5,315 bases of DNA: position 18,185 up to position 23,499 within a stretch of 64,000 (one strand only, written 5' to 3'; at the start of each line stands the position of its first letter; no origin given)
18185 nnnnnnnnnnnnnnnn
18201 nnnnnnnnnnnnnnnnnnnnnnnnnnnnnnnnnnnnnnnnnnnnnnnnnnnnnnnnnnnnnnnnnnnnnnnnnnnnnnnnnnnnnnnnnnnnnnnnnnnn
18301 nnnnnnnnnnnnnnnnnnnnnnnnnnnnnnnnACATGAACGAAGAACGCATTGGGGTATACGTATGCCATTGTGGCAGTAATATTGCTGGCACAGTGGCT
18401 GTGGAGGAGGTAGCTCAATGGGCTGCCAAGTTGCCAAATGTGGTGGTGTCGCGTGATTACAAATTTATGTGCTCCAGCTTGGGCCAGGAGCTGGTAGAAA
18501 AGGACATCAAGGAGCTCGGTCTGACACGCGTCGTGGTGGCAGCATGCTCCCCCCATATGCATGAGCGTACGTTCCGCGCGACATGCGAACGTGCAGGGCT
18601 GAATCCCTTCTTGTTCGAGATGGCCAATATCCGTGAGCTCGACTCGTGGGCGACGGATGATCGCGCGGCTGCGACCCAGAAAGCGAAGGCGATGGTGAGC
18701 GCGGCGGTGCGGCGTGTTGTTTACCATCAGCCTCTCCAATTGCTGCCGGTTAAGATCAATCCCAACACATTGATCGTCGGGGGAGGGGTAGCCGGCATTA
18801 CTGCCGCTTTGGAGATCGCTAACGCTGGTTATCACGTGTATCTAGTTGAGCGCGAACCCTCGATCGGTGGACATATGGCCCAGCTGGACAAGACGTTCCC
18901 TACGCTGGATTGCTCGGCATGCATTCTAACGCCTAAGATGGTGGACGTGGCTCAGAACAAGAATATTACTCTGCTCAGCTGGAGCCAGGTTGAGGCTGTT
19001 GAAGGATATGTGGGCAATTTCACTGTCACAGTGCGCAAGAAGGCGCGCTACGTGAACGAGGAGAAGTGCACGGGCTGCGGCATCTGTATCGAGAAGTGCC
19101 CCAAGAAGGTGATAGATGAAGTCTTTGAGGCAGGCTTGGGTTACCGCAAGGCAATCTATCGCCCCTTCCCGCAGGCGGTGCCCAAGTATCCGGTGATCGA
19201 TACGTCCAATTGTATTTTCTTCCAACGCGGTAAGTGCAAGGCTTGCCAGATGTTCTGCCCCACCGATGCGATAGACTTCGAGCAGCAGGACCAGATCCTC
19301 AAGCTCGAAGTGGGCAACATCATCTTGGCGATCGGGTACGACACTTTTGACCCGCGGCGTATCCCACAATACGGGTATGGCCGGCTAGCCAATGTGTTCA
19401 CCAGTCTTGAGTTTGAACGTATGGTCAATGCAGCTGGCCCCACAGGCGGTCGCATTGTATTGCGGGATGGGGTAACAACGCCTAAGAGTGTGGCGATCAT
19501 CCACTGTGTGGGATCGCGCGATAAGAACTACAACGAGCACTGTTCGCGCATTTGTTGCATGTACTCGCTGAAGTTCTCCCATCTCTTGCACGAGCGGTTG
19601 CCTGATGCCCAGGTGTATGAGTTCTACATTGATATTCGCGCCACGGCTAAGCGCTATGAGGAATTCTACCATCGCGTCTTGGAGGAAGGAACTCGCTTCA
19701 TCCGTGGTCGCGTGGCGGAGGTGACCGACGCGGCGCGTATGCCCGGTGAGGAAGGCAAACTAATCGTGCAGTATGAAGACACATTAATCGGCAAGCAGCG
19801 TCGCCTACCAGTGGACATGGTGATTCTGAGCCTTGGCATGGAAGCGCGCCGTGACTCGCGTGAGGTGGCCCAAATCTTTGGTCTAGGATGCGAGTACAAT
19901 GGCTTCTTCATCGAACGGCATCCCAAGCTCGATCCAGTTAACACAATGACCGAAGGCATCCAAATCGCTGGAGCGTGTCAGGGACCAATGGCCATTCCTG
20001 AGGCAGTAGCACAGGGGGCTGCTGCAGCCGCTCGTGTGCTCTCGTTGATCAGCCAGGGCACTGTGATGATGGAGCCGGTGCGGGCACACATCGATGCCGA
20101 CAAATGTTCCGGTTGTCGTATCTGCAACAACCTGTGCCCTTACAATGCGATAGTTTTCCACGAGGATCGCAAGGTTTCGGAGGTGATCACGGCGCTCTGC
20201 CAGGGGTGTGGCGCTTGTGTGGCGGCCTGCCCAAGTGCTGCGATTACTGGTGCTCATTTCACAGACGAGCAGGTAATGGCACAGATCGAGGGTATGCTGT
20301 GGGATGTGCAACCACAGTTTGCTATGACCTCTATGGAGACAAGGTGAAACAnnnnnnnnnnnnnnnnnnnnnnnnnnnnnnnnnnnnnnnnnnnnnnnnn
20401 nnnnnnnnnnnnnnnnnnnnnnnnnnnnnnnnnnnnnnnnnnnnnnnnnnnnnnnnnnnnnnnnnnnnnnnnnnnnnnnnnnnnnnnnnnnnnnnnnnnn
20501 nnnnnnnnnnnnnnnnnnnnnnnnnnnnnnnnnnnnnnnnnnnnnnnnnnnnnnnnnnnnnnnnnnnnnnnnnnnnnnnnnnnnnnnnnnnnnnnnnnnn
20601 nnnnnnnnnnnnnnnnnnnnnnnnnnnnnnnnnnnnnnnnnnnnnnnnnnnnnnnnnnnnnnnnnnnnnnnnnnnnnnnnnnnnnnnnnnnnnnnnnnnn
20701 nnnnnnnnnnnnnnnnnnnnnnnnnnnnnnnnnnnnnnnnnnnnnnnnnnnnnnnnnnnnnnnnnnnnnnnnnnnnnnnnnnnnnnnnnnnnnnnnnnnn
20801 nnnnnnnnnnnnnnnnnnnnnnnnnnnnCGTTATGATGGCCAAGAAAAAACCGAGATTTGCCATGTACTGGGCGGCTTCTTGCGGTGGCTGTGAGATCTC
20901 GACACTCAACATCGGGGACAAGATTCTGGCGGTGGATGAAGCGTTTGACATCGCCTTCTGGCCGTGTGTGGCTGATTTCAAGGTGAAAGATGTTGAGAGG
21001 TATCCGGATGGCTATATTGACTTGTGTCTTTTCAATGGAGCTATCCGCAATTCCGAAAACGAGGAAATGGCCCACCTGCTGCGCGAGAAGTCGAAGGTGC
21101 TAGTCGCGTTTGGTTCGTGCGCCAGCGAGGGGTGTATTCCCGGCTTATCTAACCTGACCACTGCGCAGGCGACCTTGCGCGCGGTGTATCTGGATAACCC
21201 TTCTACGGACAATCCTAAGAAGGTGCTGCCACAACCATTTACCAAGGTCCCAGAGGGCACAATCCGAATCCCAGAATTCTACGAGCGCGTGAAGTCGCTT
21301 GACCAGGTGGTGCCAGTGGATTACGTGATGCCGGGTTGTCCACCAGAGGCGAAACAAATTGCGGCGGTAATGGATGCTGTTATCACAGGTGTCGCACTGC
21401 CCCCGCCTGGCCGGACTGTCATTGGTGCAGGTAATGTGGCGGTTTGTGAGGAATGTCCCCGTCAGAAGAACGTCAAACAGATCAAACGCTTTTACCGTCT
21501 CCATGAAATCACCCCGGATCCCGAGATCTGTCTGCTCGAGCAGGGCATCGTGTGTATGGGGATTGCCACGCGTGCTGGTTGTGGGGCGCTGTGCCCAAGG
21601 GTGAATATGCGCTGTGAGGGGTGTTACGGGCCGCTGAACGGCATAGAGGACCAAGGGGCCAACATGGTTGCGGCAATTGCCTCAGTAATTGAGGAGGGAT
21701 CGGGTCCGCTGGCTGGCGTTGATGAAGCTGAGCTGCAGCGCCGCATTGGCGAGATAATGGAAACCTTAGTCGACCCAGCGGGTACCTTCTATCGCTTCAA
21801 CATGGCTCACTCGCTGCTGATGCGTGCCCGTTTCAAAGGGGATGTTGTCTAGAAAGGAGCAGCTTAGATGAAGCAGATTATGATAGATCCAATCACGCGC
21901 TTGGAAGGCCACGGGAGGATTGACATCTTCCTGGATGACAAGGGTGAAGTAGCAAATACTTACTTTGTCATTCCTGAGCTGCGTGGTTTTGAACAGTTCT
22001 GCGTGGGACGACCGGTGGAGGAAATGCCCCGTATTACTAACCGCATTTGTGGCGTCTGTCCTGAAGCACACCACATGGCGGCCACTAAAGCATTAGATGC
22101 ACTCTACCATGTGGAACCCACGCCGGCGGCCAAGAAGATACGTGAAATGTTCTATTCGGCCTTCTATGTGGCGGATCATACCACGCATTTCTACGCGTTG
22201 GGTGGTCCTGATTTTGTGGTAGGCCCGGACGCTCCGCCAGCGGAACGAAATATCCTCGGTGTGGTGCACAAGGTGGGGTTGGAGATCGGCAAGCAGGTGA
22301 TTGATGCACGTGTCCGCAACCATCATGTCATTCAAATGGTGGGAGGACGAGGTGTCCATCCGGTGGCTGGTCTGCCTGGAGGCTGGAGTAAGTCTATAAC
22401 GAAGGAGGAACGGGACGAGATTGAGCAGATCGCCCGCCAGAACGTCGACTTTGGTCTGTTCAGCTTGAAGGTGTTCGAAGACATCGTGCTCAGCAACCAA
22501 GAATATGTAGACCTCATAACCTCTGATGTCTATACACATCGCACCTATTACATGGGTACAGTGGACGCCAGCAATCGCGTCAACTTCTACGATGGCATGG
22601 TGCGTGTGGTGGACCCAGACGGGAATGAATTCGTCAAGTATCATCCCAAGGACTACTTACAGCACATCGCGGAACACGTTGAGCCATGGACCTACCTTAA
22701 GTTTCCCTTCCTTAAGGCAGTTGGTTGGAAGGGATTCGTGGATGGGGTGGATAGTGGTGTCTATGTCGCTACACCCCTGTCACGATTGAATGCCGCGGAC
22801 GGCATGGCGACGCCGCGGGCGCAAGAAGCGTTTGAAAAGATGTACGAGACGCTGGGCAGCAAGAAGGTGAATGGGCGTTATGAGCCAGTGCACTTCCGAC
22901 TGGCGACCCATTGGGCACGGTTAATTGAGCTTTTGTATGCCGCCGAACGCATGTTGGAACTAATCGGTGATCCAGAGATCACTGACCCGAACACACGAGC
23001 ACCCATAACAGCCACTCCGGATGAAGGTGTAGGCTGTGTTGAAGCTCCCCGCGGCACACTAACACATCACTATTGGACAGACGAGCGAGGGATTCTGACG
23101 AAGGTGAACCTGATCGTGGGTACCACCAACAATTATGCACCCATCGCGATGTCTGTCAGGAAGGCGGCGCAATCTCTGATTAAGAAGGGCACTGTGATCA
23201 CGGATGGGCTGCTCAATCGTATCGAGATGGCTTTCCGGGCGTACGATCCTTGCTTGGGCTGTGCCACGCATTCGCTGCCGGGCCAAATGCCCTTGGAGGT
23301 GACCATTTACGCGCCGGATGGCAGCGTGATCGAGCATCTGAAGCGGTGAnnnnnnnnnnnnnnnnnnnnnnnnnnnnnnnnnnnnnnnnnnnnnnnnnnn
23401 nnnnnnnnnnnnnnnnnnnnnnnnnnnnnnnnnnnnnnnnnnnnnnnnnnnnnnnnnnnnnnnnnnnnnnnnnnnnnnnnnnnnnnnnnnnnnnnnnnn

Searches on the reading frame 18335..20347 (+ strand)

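Call 16: search_protein_families(library=pfam, proteins=[window:18335-20347:+], max_evalue=0.001)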
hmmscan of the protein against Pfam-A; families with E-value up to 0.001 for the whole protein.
window:18335-20347:+ (670 aa): 22 families
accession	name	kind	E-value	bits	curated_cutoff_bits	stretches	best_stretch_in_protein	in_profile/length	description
PF00037.32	Fer4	-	1.2e-21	76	21.1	3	239-260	2-23/24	4Fe-4S binding domain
PF13484.11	Fer4_16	-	1.5e-17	64.5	30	0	622-640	2-20/66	4Fe-4S double cluster binding domain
PF13237.11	Fer4_10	-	3.6e-17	62.5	25.5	2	586-633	4-53/53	4Fe-4S dicluster domain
PF14697.11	Fer4_21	-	4.1e-14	52.9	35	2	584-637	1-57/59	4Fe-4S dicluster domain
PF12838.12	Fer4_7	-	2.7e-13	50.6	27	2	590-636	1-52/52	4Fe-4S dicluster domain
PF12837.12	Fer4_6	-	3.6e-13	49.2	25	3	584-606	2-24/24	4Fe-4S binding domain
PF25160.1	LdpA_Fe-S-bd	-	2.5e-12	46.8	27.6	2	595-639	7-45/49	LdpA Fe-S cluster-binding domain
PF12797.12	Fer4_2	-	7.1e-12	44.9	24.5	1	238-256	3-21/22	4Fe-4S binding domain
PF07992.20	Pyr_redox_2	-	8.6e-12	45.5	26.1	1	145-234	3-72/291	Pyridine nucleotide-disulphide oxidoreductase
PF13187.11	Fer4_9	-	2.5e-11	43.8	27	1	590-637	1-52/52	4Fe-4S dicluster domain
PF12831.13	FAD_oxidored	-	1.4e-08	35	27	1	146-182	3-39/416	FAD dependent oxidoreductase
PF13450.12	NAD_binding_8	-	2.5e-08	34.5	21.9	1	147-196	1-50/68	NAD(P)-binding Rossmann-like domain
PF00890.30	FAD_binding_2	-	3.7e-07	30.1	20.4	1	146-182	3-39/414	FAD binding domain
PF13183.11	Fer4_8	-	1.8e-06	28.9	27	0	622-651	5-34/68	4Fe-4S dicluster domain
PF13534.11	Fer4_17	-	2.5e-06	28.3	22.2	0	622-652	2-30/61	4Fe-4S dicluster domain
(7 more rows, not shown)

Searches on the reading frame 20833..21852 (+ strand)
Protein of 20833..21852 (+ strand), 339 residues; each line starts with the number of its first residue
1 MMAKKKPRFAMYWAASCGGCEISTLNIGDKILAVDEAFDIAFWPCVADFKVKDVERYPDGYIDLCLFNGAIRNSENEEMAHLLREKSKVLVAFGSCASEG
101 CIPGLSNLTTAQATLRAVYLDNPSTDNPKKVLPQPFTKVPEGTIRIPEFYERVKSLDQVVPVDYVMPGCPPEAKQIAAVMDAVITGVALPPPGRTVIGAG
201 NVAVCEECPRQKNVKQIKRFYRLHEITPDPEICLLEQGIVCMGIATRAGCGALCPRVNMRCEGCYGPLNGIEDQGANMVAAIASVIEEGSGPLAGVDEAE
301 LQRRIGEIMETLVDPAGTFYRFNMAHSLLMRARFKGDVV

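Call 72: search_protein_families(library=pfam, proteins=[window:20833-21852:+], max_evalue=0.00001)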
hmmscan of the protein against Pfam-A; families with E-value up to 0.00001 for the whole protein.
window:20833-21852:+ (339 aa): 1 family
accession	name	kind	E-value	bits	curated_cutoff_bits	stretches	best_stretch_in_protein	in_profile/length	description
PF01058.29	Oxidored_q6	-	6.1e-23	81.4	27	1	17-181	1-126/128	NADH ubiquinone oxidoreductase, 20 Kd subunit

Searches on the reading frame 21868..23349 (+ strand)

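Call 72: search_protein_families(library=pfam, proteins=[window:21868-23349:+], max_evalue=0.00001)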
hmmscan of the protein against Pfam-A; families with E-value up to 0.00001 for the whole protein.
window:21868-23349:+ (493 aa): 1 family
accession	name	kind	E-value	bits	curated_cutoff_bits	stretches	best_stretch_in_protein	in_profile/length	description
PF00374.24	NiFeSe_Hases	-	6.3e-32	111.6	25.8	2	39-117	1-79/508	Nickel-dependent hydrogenase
